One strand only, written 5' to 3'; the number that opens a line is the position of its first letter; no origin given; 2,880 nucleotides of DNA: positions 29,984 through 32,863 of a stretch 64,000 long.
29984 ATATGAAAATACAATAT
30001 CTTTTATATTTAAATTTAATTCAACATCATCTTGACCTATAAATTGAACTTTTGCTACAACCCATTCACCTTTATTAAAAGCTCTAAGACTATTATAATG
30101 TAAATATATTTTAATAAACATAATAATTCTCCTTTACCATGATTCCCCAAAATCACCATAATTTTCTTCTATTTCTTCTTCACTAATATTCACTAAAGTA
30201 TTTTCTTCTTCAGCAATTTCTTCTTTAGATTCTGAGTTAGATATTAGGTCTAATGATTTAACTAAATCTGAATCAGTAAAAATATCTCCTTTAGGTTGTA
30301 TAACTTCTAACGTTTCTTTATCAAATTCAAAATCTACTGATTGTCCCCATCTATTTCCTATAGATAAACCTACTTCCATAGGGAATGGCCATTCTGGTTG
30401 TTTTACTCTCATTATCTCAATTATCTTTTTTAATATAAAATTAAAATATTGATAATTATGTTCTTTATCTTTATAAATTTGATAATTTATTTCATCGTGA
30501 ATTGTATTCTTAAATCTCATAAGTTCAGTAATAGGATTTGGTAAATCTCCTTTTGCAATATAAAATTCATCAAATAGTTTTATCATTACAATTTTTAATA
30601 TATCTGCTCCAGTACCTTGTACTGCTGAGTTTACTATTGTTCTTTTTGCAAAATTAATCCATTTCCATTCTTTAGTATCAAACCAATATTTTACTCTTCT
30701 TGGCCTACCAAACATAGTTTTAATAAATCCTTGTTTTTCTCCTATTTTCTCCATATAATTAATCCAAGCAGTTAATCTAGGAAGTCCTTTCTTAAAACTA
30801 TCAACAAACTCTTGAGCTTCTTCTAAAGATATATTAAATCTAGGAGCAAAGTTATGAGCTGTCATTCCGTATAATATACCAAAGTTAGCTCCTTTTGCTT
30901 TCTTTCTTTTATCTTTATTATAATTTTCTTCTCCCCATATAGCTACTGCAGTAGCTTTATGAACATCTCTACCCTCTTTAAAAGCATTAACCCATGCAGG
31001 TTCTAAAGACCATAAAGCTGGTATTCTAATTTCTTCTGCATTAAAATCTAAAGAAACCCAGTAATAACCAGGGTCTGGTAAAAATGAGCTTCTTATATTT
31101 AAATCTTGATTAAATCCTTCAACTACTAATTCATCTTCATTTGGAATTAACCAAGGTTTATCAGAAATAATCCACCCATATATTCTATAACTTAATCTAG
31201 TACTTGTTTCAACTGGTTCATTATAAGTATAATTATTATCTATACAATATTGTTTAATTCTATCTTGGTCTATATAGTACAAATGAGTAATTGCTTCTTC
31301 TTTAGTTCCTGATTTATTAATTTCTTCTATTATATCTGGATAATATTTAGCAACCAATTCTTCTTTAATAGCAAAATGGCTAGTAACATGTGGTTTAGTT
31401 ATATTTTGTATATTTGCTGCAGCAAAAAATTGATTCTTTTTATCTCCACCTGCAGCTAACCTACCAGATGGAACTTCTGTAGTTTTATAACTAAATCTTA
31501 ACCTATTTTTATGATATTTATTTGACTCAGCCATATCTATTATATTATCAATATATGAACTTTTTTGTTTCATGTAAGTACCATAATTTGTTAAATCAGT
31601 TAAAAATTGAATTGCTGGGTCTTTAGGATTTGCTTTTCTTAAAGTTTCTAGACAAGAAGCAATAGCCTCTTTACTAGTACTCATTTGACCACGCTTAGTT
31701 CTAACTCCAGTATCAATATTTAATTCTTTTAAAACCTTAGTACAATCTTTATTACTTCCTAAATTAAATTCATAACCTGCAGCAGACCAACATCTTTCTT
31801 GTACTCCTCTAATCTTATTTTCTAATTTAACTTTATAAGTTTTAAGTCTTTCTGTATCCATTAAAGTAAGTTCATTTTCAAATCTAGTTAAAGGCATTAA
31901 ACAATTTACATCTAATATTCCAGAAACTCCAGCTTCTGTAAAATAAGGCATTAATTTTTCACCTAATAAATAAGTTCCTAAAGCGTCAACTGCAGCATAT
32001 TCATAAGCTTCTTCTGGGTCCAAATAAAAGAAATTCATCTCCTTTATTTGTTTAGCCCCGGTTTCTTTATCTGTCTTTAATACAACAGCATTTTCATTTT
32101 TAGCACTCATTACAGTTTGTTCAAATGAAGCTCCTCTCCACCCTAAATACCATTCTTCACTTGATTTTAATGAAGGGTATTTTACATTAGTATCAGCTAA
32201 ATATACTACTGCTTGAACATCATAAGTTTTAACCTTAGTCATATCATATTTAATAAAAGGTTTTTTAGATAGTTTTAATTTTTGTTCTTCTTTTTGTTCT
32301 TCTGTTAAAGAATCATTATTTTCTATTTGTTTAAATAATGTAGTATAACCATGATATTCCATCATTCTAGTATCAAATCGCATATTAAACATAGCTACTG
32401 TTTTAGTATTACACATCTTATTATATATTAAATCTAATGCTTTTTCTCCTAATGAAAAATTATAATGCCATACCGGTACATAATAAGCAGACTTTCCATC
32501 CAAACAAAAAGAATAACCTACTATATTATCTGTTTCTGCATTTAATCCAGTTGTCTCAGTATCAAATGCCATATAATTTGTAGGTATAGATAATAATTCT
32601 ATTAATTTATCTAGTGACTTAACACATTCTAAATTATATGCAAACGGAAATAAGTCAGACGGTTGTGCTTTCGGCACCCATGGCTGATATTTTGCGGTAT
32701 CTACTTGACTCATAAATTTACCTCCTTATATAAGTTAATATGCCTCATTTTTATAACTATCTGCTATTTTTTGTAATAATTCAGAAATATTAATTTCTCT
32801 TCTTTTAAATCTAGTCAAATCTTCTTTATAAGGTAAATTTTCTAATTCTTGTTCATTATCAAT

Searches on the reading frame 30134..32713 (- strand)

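Call 18: search_protein_families(library=phrogs, proteins=[window:30134-32713:-], max_evalue=0.00001)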
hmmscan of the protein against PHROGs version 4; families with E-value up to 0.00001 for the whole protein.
window:30134-32713:- (859 aa): 7 families
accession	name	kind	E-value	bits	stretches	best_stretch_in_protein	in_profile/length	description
phrog_17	-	DNA, RNA and nucleotide metabolism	4e-84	284.5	1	21-806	652-1246/1445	DNA polymerase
phrog_2573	-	DNA, RNA and nucleotide metabolism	9e-34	118.1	1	544-842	9-326/336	DNA polymerase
phrog_5995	-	DNA, RNA and nucleotide metabolism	8.8e-26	91.9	1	611-799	2-185/236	DNA polymerase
phrog_10285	-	DNA, RNA and nucleotide metabolism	1.1e-14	55.2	1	539-655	44-168/321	DNA polymerase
phrog_35406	-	DNA, RNA and nucleotide metabolism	1.5e-11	45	1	580-744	88-244/320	DNA polymerase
phrog_8888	-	DNA, RNA and nucleotide metabolism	5.5e-07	30.9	1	549-748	10-194/295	DNA polymerase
phrog_12241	-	DNA, RNA and nucleotide metabolism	9.5e-06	25.8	0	45-125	127-217/502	DNA polymerase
